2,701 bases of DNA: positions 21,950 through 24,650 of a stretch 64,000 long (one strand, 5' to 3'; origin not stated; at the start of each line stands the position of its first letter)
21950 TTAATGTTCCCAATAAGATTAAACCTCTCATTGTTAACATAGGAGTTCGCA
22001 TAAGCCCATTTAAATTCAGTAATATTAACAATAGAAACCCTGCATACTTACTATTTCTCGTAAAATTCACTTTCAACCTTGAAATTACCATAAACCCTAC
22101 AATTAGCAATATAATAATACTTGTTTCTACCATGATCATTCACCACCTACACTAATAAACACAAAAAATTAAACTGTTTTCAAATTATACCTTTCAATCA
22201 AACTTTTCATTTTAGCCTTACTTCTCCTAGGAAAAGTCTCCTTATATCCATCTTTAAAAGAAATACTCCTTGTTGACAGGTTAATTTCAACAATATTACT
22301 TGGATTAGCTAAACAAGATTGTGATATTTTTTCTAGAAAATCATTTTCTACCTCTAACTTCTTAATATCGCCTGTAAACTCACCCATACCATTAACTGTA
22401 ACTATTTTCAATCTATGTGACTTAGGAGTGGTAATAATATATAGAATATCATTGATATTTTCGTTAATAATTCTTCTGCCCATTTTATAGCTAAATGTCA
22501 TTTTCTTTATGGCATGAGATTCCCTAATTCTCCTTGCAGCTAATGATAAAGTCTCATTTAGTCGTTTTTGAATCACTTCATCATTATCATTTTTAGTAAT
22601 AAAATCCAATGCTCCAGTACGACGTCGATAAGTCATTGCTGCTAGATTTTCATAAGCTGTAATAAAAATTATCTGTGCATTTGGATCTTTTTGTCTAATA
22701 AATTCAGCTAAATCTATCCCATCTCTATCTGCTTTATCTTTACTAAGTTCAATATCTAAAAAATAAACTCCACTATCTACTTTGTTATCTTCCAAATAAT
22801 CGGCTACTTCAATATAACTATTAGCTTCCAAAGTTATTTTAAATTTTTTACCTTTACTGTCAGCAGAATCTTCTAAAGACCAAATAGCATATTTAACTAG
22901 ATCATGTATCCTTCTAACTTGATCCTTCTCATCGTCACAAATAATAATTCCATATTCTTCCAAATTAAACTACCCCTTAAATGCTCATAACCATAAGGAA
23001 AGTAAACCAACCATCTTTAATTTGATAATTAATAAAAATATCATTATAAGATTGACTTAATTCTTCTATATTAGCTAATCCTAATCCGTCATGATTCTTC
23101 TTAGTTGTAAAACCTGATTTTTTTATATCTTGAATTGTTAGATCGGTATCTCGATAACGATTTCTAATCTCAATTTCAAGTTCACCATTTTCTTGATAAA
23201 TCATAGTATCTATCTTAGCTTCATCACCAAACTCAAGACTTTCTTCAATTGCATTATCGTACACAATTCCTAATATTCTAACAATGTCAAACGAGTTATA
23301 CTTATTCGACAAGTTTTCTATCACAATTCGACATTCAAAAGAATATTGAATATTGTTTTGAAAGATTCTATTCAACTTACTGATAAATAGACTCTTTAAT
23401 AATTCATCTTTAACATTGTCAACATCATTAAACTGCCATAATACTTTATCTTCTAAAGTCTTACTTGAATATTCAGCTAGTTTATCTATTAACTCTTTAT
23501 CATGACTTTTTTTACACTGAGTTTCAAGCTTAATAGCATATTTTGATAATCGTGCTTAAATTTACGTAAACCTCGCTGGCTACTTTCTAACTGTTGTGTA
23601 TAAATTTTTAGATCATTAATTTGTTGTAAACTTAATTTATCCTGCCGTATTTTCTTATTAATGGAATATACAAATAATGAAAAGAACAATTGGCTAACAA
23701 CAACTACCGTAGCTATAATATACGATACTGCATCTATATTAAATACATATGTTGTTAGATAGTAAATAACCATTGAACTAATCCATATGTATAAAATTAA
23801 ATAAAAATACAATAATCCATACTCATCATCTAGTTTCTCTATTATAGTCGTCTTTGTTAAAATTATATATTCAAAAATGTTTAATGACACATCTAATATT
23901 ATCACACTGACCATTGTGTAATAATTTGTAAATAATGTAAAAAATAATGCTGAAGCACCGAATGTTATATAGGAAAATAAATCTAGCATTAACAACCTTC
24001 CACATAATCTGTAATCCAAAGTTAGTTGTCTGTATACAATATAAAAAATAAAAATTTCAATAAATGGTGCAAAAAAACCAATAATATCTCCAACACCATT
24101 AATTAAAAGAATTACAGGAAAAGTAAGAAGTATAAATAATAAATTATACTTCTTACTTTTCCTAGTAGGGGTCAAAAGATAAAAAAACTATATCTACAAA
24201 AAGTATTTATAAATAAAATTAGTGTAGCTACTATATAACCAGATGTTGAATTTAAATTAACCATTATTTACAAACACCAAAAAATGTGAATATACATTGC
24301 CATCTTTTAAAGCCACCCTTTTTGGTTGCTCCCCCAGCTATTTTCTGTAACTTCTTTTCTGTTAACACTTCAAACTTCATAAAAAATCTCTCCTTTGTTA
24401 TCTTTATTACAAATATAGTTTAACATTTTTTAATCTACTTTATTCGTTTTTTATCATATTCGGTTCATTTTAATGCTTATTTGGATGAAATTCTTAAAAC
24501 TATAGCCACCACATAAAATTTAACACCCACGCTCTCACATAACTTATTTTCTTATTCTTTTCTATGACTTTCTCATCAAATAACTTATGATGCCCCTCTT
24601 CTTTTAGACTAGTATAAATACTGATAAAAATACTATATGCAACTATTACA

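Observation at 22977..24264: AgrC-like histidine kinase broken three times, including a compensated double frameshift that leaves both halves in the same frame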

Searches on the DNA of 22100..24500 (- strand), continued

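Call 38: get_annotated_region(hit=H26, flank=1500)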
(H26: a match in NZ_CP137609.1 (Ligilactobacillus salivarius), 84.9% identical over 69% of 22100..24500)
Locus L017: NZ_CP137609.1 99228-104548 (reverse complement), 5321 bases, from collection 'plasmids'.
description: Ligilactobacillus salivarius strain C2-1 plasmid p1, complete sequence
organism: Ligilactobacillus salivarius (NCBI taxid 1624)
taxonomy: Bacteria; Bacillota; Bacilli; Lactobacillales; Lactobacillaceae; Ligilactobacillus; Ligilactobacillus salivarius
host: -; source: cell culture,the intestine of a broiler; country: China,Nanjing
typing (MOB-suite, as given by PLSDB): non-mobilizable; replicon rep_cluster_1685
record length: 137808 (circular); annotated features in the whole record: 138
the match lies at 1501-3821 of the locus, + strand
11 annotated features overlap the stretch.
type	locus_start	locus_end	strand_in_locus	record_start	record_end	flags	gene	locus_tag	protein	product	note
CDS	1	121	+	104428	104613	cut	-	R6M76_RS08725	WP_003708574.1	hypothetical protein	-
CDS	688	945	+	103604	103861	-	-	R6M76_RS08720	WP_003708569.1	hypothetical protein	-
CDS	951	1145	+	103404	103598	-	-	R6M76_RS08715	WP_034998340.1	Blp family class II bacteriocin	GO:0042742 - defense response to bacterium [Evidence IEA]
CDS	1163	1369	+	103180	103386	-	-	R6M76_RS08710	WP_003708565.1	Blp family class II bacteriocin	GO:0042742 - defense response to bacterium [Evidence IEA]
CDS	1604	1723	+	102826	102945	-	-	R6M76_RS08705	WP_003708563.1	induction peptide AbpIP family protein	-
CDS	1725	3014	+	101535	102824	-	-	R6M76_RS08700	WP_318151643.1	GHKL domain-containing protein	-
CDS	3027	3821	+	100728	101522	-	-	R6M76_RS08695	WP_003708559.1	LytTR family DNA-binding domain-containing protein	-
CDS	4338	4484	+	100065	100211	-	-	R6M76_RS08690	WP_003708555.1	hypothetical protein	-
CDS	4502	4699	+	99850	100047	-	-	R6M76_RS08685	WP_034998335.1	hypothetical protein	-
CDS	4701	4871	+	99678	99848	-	-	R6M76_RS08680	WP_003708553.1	hypothetical protein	-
CDS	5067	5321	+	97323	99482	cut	-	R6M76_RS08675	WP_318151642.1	peptide cleavage/export ABC transporter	GO:0043213 - bacteriocin transport [Evidence IEA]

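Call 39: get_annotated_region(hit=H7, flank=1500)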
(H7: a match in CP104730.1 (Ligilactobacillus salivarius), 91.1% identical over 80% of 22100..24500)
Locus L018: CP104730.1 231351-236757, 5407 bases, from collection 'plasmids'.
description: Ligilactobacillus salivarius strain H1 plasmid unnamed1, complete sequence
organism: Ligilactobacillus salivarius (NCBI taxid 1624)
taxonomy: Bacteria; Bacillota; Bacilli; Lactobacillales; Lactobacillaceae; Ligilactobacillus; Ligilactobacillus salivarius
host: -; source: swine,pure culture; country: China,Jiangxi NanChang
typing (MOB-suite, as given by PLSDB): mobilizable; replicon rep_cluster_1685; relaxase MOBP
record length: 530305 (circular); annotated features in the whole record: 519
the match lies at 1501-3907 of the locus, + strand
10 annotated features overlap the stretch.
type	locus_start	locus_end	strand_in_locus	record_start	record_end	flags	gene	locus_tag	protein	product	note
CDS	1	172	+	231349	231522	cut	-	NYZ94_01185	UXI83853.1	bacteriocin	-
CDS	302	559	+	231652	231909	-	-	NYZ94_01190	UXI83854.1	bacteriocin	-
CDS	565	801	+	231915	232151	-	-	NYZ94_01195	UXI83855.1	bacteriocin class II family protein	-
CDS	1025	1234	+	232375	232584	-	-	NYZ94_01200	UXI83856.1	Blp family class II bacteriocin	-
CDS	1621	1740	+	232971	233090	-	-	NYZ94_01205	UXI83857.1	bacteriocin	-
CDS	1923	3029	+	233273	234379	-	-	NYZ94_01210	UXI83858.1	GHKL domain-containing protein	-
CDS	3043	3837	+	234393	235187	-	-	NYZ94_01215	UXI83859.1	LytTR family DNA-binding domain-containing protein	-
CDS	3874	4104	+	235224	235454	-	-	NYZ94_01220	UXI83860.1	hypothetical protein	-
CDS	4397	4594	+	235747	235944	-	-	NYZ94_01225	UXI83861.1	hypothetical protein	-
CDS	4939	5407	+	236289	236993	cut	-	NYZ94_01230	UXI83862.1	hypothetical protein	-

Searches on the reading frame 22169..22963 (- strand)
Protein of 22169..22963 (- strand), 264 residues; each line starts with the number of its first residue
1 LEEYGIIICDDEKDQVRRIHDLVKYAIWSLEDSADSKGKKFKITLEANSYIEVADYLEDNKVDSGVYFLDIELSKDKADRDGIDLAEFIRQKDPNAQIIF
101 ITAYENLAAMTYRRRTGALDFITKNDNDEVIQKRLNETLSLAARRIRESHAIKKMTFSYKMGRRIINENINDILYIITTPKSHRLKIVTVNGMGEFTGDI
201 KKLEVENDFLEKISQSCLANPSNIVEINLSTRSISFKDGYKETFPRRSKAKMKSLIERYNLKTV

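Call 30: search_protein_families(library=pfam, proteins=[window:22169-22963:-], max_evalue=0.01)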
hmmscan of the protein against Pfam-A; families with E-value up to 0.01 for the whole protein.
window:22169-22963:- (264 aa): 3 families
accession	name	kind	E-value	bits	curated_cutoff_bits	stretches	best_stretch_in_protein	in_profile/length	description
PF04397.21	LytTR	-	1.3e-13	51.4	22.6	1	164-256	2-97/98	LytTr DNA-binding domain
PF00072.30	Response_reg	-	8.2e-11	42.5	30.2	1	40-135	22-110/111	Response regulator receiver domain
PF17527.7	ALC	-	0.0077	16.3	25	0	41-121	53-132/177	Phage ALC protein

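Call 32: search_protein_families(library=ncbifam, proteins=[window:22169-22963:-], max_evalue=0.01)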
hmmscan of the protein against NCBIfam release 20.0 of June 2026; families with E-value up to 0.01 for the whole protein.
window:22169-22963:- (264 aa): 24 families
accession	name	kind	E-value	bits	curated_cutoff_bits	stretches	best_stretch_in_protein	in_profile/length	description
NF046049.1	quorum_RR_AgrA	equivalog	3.8e-26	92.1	400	1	6-239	3-225/238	quorum-sensing response regulator AgrA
NF033791.1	ActR_PrrA_rreg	equivalog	6.1e-07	29.6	250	1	78-136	56-115/173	ActR/PrrA/RegA family redox response regulator transcription factor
NF008677.0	PRK11697.1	equivalog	6.6e-07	28.9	246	1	39-253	25-232/238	two-component system response regulator BtsR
NF051850.1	RespRegRprY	equivalog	2.2e-06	27.3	370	1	39-167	27-142/234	response regulator transcription factor RprY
NF041367.1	CheY_Halo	equivalog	2.4e-06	27.9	200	1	39-137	20-112/114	chemotaxis protein CheY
NF010684.1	PRK14084.1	equivalog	2.4e-06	27.5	375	1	44-144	29-121/254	response regulator transcription factor LytR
NF008469.0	PRK11361.1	equivalog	2.6e-06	26.4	714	1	47-168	34-149/461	acetoacetate metabolism transcriptional regulator AtoC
NF040749.1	tetrathio_RR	equivalog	3.3e-06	27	290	1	49-153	28-129/191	tetrathionate respiration response regulator TtrR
NF006900.1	PRK09390.1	equivalog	1.3e-05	24.8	255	1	47-153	31-134/203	response regulator FixJ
NF051870.1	NAssimRespRegNtrX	equivalog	2.2e-05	23.6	600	1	6-172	4-153/452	nitrogen assimilation response regulator NtrX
TIGR01818.1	ntrC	equivalog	2.8e-05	23.1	558.6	1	63-152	42-120/463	nitrogen regulation protein NR(I)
NF007689.0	PRK10365.1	equivalog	0.00022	20.1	760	1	77-173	59-155/441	sigma-54-dependent response regulator transcription factor ZraR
NF041946.1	LuxO_transreg_Vib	equivalog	0.00042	19.2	800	1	78-159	51-132/463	quorum-sensing sigma-54 dependent transcriptional regulator LuxO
NF047654.1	DiguCycDgcRLepto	equivalog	0.00062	18.8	500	1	42-172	27-153/295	diguanylate cyclase DgcR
NF007403.0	PRK09935.1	equivalog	0.0019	17.9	271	1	36-132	24-114/210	fimbria biosynthesis transcriptional regulator FimZ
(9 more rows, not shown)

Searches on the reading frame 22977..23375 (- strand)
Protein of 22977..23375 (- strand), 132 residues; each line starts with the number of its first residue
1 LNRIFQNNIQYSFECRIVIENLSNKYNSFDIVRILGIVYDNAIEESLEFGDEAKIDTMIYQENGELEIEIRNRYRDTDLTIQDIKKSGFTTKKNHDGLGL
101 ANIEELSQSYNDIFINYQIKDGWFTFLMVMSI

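Call 26: find_encoding_contigs(protein=window:22977-23375:-, flank=3000, max_places=10)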
Protein window:22977-23375:- (132 aa): 10 contigs read that carry it; 3 places shown.
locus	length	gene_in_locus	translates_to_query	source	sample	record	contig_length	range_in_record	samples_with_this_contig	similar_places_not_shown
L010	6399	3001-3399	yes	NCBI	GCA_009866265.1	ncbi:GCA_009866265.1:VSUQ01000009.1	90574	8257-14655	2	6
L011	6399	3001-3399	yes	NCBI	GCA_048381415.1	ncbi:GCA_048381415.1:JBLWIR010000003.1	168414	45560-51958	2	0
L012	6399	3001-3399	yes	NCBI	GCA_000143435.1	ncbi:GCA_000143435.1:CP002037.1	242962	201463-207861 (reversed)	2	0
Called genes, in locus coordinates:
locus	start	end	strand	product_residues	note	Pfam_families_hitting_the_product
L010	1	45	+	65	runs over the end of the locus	-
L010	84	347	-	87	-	-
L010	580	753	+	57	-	-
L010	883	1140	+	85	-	PF19401:DUF5976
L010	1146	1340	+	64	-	PF10439:Bacteriocin_IIc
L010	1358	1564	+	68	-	PF10439:Bacteriocin_IIc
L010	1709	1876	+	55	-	-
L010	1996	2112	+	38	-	PF19154:DUF5836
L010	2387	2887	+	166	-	-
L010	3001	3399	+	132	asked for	PF14501:HATPase_c_5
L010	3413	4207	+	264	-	PF00072:Response_reg, PF04397:LytTR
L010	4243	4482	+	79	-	-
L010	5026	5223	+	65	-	-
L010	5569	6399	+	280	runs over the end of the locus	-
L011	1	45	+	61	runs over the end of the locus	-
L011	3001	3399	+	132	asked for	PF14501:HATPase_c_5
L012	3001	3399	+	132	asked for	PF14501:HATPase_c_5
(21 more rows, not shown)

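Call 30: search_protein_families(library=pfam, proteins=[window:22977-23375:-], max_evalue=0.01)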
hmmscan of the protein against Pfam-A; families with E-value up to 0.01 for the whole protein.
window:22977-23375:- (132 aa): 2 families
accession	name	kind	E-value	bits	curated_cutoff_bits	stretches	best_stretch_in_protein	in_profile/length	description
PF14501.12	HATPase_c_5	-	2.5e-14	53.5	22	1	27-129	2-100/102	GHKL domain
PF02518.31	HATPase_c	-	0.00037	21.4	26.4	1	30-115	5-93/111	Histidine kinase-, DNA gyrase B-, and HSP90-like ATPase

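Call 53: list_cluster_members(proteins=[window:22977-23375:-, L001:3510-4010:+, L003:3237-4526:+, L003:3513-4526:+])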
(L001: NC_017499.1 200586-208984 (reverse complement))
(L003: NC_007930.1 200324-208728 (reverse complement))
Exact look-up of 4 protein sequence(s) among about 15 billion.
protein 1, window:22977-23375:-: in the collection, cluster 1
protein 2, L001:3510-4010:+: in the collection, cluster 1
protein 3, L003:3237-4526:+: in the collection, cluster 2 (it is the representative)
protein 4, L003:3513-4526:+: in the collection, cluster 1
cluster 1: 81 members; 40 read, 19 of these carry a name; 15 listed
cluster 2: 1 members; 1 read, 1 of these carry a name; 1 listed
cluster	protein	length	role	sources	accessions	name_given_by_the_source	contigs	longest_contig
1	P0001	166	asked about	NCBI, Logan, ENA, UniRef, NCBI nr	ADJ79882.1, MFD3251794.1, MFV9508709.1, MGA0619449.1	hypothetical protein [Ligilactobacillus salivarius] | hypothetical protein n=1 Tax=Ligilactobacillus salivarius TaxID=1624 RepID=UPI0001DBC6C9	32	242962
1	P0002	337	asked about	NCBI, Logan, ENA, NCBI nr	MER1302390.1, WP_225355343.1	GHKL domain-containing protein [Ligilactobacillus salivarius]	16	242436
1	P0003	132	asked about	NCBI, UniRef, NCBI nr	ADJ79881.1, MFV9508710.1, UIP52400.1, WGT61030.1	GHKL domain-containing protein [Ligilactobacillus salivarius] | GHKL domain-containing protein n=1 Tax=Ligilactobacillus salivarius TaxID=1624 ...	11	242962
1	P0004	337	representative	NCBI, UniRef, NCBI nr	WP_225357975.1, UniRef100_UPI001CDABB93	GHKL domain-containing protein [Ligilactobacillus salivarius] | GHKL domain-containing protein n=1 Tax=Ligilactobacillus salivarius TaxID=1624 ...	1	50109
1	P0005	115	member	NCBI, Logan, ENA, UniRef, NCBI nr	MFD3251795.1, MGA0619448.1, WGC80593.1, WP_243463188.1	GHKL domain-containing protein [Ligilactobacillus salivarius] | GHKL domain-containing protein n=1 Tax=Ligilactobacillus salivarius TaxID=1624 ...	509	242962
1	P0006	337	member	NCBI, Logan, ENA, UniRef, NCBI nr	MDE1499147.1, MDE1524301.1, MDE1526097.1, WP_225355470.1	GHKL domain-containing protein [Ligilactobacillus salivarius] | GHKL domain-containing protein n=2 Tax=Ligilactobacillus salivarius TaxID=1624 ...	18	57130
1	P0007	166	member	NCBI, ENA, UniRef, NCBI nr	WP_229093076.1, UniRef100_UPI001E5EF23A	hypothetical protein [Ligilactobacillus salivarius] | hypothetical protein n=1 Tax=Ligilactobacillus salivarius TaxID=1624 RepID=UPI001E5EF23A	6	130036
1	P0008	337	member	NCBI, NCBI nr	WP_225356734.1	GHKL domain-containing protein [Ligilactobacillus salivarius]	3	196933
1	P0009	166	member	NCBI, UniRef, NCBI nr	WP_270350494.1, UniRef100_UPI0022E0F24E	hypothetical protein [Ligilactobacillus salivarius] | hypothetical protein n=1 Tax=Ligilactobacillus salivarius TaxID=1624 RepID=UPI0022E0F24E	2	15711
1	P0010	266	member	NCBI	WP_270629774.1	GHKL domain-containing protein, partial [Ligilactobacillus salivarius]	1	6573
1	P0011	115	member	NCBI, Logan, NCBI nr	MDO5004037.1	MAG: GHKL domain-containing protein [Ligilactobacillus salivarius] | GHKL domain-containing protein [Ligilactobacillus salivarius]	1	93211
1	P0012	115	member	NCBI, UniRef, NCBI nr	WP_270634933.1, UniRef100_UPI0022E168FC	GHKL domain-containing protein [Ligilactobacillus salivarius] | GHKL domain-containing protein n=1 Tax=Ligilactobacillus salivarius TaxID=1624 ...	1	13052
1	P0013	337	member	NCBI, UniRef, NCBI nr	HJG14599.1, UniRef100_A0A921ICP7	MAG TPA: GHKL domain-containing protein [Ligilactobacillus salivarius] | GHKL domain-containing protein n=1 Tax=Ligilactobacillus salivarius TaxID=1624 ... | GHKL domain-containing protein [Ligilactobacillus salivarius]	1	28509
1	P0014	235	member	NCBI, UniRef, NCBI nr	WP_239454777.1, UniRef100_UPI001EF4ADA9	hypothetical protein [Ligilactobacillus salivarius] | hypothetical protein n=1 Tax=Ligilactobacillus salivarius TaxID=1624 RepID=UPI001EF4ADA9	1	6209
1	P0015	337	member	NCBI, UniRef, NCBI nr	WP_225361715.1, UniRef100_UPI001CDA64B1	GHKL domain-containing protein [Ligilactobacillus salivarius] | GHKL domain-containing protein n=1 Tax=Ligilactobacillus salivarius TaxID=1624 ...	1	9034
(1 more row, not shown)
